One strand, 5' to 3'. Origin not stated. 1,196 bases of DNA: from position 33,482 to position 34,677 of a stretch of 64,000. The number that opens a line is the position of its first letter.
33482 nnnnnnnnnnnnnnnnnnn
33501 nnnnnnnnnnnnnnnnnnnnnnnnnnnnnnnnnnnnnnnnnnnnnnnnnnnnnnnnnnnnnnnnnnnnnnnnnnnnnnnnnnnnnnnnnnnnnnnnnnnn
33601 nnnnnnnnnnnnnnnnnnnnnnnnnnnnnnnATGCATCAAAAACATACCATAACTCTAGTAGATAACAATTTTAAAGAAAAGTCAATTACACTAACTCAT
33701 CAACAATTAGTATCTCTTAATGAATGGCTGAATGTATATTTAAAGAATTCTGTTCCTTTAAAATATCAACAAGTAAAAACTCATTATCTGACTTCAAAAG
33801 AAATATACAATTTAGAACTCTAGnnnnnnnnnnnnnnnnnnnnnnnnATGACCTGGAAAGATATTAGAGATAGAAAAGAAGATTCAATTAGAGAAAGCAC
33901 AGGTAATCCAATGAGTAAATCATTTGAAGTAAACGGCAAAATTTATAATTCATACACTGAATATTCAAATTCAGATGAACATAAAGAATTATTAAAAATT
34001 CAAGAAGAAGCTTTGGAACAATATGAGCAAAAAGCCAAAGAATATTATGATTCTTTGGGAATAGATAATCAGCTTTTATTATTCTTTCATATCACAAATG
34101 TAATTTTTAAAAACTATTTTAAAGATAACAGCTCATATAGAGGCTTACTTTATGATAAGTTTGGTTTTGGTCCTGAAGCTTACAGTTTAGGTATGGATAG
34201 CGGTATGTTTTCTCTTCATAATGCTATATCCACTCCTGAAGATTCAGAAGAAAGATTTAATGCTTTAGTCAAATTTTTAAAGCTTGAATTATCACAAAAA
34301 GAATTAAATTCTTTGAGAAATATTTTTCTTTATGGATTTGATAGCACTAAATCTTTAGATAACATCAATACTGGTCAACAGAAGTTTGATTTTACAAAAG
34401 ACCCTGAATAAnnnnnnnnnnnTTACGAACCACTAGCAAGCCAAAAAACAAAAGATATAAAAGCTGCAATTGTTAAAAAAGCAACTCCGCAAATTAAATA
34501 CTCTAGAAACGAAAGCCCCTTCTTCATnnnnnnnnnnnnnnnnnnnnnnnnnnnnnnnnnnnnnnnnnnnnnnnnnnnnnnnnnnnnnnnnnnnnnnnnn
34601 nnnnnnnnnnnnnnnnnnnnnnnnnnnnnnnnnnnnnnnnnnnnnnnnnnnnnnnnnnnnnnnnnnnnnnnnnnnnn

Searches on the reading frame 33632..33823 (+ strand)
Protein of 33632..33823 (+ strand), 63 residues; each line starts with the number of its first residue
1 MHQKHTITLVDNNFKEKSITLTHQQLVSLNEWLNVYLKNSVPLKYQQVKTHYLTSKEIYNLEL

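Call 6: search_protein_families(library=pfam, proteins=[window:33632-33823:+], max_evalue=1)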
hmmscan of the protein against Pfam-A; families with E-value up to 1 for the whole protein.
window:33632-33823:+ (63 aa): 1 family
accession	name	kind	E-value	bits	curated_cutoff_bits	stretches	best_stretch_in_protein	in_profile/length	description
PF20869.2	FAM186A_PQQAQ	-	0.038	14.1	45.7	1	3-25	5-27/42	FAM186A, PQQAQ repeat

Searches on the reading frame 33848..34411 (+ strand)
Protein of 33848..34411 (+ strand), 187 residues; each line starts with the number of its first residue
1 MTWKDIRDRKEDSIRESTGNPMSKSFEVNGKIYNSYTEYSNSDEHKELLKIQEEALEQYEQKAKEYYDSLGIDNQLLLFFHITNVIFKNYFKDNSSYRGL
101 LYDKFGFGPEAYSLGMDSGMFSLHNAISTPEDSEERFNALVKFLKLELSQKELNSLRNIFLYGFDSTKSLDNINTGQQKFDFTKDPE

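Call 6: search_protein_families(library=pfam, proteins=[window:33848-34411:+], max_evalue=1)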
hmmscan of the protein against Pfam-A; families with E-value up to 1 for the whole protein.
window:33848-34411:+ (187 aa): 2 families
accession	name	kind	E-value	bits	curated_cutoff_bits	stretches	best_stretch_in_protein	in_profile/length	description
PF07477.17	Glyco_hydro_67C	-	0.049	13.6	27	1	53-93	108-147/223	Glycosyl hydrolase family 67 C-terminus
PF05141.17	DIT1_PvcA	-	0.067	13.1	26.4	1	46-151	71-174/273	Pyoverdine/dityrosine biosynthesis protein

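Call 7: search_protein_families(library=ncbifam, proteins=[window:33848-34411:+], max_evalue=10)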
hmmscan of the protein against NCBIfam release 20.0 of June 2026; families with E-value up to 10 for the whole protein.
window:33848-34411:+ (187 aa): 2 families
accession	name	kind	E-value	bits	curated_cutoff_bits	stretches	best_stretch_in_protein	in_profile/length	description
TIGR03188.1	histidine_hisI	equivalog_domain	0.061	13.6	42.7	1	33-69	17-54/84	phosphoribosyl-ATP diphosphatase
NF001645.0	PRK00420.1-2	equivalog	0.074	13.1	162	1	23-70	32-79/106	hypothetical protein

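Call 8: search_protein_families(library=phrogs, proteins=[window:33848-34411:+], max_evalue=0.01)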
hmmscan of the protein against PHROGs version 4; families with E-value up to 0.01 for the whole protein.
window:33848-34411:+ (187 aa): 0 families

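Call 84: search_protein_families(library=padloc, proteins=[window:33848-34411:+], max_evalue=1)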
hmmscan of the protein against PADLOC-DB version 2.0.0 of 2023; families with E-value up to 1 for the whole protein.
window:33848-34411:+ (187 aa): 0 families

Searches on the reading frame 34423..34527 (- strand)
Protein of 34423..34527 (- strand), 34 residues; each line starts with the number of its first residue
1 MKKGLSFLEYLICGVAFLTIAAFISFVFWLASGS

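Call 6: search_protein_families(library=pfam, proteins=[window:34423-34527:-], max_evalue=1)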
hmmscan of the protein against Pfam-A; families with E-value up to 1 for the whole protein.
window:34423-34527:- (34 aa): 0 families

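Call 7: search_protein_families(library=ncbifam, proteins=[window:34423-34527:-], max_evalue=10)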
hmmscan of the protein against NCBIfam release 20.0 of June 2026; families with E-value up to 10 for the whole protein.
window:34423-34527:- (34 aa): 0 families

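Call 8: search_protein_families(library=phrogs, proteins=[window:34423-34527:-], max_evalue=0.01)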
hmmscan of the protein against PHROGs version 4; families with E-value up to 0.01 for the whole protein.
window:34423-34527:- (34 aa): 0 families

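Call 11: search_dna_similar(query=window:34423-34527:-, collection=phages, mode=protein, max_evalue=10, max_rows=20)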
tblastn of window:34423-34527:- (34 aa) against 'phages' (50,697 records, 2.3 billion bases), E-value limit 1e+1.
No match.

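Call 19: find_related_loci(query=A1, collection=viral_contigs, flank=4000)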
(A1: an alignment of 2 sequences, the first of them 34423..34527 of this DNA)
Query A1 (34 aa) in viral_contigs; peptide patterns used: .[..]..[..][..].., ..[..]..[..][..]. (x = any residue, [..] = any of these).
122 stretches matched a pattern; 1 encode a relative of the query (tblastn E <= 1e-3); 1 distinct loci.
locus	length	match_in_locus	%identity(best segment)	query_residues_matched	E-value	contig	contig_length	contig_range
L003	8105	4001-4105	69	1-34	2e-11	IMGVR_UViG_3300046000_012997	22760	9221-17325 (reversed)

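Call 22: find_related_loci(query=A1, collection=metagenome_contigs, flank=4000)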
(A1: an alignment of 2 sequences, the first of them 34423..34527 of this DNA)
Query A1 (34 aa) in metagenome_contigs; peptide patterns used: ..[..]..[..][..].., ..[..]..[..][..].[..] (x = any residue, [..] = any of these).
297 stretches matched a pattern; 9 encode a relative of the query (tblastn E <= 1e-3); 9 distinct loci.
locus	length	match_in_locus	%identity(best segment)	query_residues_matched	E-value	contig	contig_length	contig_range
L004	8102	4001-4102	100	1-34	2e-18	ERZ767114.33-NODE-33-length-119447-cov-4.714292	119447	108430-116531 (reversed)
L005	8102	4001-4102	100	1-34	2e-18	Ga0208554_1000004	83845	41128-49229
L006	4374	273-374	88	1-34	4e-17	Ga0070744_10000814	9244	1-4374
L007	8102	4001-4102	88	1-34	4e-17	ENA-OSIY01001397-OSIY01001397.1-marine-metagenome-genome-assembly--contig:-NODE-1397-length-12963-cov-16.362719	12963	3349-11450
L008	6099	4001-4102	88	1-34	4e-17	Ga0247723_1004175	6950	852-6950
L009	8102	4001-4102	85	1-34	6e-17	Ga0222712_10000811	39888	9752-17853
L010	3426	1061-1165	71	1-34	1e-11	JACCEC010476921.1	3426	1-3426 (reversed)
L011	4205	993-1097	71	1-34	3e-11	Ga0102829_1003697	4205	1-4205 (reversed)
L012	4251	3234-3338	71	1-34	3e-11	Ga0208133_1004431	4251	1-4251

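Call 40: search_protein_representatives(alignment_id=A3)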
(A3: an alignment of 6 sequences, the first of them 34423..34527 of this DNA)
Query: 6 sequences, 34 profile positions. Proteins with E-value up to 0.001 (for the whole library): 1; up to 1e-10: 1; up to 1e-30: 0. The best 1 are listed.
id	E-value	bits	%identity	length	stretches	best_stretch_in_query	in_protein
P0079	1.1e-16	76.8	-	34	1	1-34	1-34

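Call 47: search_protein_families(library=pfam, proteins=[window:34423-34527:-, L009:4001-4102:+], max_evalue=10)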
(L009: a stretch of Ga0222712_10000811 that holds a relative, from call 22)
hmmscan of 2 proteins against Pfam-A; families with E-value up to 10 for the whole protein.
window:34423-34527:- (34 aa): 0 families

L009:4001-4102:+ (34 aa): 1 family
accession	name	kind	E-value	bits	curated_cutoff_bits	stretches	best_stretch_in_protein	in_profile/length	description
PF19868.4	DUF6341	-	2.7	8.1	26.4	0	20-30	20-30/50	Family of unknown function (DUF6341)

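Call 84: search_protein_families(library=padloc, proteins=[window:34423-34527:-], max_evalue=1)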
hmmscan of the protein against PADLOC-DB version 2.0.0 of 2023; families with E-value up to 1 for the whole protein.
window:34423-34527:- (34 aa): 0 families
